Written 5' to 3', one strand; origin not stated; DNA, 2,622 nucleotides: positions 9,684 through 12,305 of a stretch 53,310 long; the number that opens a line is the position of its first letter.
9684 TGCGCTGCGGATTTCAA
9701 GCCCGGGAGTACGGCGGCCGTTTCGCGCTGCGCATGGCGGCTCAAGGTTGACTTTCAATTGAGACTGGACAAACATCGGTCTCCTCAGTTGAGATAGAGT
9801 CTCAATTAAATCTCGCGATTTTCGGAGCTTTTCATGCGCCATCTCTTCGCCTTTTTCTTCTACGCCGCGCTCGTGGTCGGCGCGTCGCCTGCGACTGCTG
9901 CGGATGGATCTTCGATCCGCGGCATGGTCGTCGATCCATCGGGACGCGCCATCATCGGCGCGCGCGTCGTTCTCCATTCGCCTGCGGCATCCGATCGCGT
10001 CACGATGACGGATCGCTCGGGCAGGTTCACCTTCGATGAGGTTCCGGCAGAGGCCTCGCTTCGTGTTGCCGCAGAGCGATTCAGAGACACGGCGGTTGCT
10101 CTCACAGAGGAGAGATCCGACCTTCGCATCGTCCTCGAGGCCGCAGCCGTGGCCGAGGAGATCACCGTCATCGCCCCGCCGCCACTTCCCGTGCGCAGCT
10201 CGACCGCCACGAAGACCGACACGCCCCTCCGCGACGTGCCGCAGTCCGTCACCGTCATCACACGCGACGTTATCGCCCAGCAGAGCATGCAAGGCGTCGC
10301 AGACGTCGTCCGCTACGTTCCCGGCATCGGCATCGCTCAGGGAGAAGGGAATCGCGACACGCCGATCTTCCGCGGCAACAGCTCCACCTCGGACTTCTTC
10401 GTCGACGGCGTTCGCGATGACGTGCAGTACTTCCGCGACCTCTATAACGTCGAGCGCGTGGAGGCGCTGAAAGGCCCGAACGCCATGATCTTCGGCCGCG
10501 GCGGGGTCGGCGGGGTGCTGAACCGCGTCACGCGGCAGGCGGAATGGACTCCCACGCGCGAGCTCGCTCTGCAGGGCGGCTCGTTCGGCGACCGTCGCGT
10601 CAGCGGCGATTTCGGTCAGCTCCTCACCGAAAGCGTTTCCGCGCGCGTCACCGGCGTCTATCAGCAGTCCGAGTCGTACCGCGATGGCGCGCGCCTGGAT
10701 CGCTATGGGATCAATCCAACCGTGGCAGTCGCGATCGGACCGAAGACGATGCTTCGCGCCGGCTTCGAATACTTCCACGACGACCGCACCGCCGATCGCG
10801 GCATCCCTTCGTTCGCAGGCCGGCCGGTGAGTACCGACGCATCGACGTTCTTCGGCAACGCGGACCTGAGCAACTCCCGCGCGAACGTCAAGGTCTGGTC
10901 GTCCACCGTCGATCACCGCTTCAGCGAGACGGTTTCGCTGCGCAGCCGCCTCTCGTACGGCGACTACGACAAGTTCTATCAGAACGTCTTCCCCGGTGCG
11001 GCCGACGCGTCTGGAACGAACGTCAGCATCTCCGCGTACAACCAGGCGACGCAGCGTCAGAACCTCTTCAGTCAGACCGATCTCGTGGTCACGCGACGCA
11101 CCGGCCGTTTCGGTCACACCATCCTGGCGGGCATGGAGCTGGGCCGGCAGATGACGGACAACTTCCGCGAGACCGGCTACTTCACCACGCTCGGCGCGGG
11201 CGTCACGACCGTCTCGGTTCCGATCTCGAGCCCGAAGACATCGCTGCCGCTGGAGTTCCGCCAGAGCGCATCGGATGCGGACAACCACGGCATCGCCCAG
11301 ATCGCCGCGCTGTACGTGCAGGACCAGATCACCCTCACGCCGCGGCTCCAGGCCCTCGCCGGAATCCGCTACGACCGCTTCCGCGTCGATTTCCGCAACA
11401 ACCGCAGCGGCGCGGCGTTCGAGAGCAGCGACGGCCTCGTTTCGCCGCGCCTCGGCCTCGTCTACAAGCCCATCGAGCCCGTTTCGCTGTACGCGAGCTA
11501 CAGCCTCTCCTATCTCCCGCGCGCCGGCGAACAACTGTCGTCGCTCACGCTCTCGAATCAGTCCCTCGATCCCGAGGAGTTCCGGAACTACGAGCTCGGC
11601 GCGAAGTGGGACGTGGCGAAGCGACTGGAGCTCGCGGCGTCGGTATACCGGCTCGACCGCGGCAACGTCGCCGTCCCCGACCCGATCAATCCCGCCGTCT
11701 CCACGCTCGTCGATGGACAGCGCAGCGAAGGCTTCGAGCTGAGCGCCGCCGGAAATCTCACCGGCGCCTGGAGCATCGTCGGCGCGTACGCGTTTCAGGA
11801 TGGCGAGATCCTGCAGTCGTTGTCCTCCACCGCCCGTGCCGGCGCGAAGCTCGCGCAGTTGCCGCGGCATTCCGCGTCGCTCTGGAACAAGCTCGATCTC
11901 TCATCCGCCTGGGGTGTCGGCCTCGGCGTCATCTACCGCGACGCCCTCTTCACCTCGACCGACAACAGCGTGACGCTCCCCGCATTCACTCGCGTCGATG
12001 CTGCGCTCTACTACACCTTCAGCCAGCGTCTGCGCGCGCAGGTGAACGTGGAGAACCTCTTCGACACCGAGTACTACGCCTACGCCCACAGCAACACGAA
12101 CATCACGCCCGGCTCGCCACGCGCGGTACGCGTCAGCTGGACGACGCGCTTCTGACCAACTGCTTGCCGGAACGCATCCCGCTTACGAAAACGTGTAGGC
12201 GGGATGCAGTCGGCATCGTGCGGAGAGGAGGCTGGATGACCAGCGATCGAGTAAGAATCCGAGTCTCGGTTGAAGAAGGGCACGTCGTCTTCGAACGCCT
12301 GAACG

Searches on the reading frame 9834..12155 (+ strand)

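Call 65: search_protein_families(library=pfam, proteins=[window:9834-12155:+], max_evalue=0.00001)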
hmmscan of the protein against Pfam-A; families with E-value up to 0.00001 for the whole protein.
window:9834-12155:+ (773 aa): 5 families
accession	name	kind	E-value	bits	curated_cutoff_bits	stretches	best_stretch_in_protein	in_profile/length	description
PF00593.30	TonB_dep_Rec_b-barrel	-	2.7e-60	205.9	27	1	300-742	8-436/436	TonB dependent receptor-like, beta-barrel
PF07715.20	Plug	-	4.1e-20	72.7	23.9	1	132-228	2-107/107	TonB-dependent Receptor Plug Domain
PF14905.12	OMP_b-brl_3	-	7.8e-12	45.4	27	1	489-757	113-388/408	Outer membrane protein beta-barrel family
PF13620.12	CarboxypepD_reg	-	8e-12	45.8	32.3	1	27-91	1-70/82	Carboxypeptidase regulatory-like domain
PF25183.1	OMP_b-brl_4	-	9.4e-12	44.6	30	1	428-565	299-443/838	Outer membrane beta barrel domain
